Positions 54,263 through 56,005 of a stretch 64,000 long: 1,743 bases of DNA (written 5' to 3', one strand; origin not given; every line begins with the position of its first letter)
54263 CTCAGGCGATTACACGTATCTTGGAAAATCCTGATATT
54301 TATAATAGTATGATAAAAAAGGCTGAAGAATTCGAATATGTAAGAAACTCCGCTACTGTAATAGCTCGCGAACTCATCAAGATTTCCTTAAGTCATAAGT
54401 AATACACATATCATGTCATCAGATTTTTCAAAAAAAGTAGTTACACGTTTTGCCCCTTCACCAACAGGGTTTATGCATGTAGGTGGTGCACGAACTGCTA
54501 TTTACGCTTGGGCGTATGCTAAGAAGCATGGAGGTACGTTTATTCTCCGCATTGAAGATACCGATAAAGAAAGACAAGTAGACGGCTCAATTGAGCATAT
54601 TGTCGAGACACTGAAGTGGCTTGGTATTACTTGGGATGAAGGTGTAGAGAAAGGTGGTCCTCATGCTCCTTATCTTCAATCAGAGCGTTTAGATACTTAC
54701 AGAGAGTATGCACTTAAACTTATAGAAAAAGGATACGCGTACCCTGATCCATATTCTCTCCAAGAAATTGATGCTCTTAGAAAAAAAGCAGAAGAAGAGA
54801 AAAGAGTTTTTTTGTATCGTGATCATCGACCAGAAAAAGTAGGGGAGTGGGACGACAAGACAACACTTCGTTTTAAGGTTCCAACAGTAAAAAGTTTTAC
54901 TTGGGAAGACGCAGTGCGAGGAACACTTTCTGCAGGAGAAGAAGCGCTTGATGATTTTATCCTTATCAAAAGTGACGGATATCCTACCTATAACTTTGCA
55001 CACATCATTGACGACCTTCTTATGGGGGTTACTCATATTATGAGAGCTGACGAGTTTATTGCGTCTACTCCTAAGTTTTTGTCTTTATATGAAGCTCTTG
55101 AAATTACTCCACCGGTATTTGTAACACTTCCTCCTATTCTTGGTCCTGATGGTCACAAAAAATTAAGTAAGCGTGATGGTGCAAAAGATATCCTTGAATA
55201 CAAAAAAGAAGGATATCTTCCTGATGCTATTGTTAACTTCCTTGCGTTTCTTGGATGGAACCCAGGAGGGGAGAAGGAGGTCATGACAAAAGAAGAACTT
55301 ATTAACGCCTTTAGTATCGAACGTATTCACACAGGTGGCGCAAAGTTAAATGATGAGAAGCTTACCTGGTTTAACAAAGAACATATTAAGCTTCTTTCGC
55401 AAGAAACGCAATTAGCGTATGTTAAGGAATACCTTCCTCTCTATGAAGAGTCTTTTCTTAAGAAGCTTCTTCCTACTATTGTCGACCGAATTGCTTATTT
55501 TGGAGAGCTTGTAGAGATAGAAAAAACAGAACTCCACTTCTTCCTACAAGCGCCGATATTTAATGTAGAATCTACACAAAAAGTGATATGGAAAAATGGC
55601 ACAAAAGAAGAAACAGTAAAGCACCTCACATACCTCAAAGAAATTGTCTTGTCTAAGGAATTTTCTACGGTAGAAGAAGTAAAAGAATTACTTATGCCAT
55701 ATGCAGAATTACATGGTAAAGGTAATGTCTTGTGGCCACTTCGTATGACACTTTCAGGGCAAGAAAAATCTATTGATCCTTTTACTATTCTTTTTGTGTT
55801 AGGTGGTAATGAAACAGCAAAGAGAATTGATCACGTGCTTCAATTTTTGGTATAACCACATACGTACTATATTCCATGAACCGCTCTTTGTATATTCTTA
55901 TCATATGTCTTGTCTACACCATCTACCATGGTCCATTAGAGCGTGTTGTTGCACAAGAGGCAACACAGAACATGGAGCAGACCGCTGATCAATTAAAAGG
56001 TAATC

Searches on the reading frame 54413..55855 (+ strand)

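Call 32: search_protein_families(library=pfam, proteins=[window:54413-55855:+], max_evalue=0.001)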
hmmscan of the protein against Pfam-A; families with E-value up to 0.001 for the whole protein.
window:54413-55855:+ (480 aa): 2 families
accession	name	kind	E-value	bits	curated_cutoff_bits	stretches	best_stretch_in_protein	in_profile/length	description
PF00749.27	tRNA-synt_1c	-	2.6e-91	306.2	23.4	1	8-319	1-314/314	tRNA synthetases class I (E and Q), catalytic domain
PF19269.4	Anticodon_2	-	5e-15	56.6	23.6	1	337-475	6-140/141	Anticodon binding domain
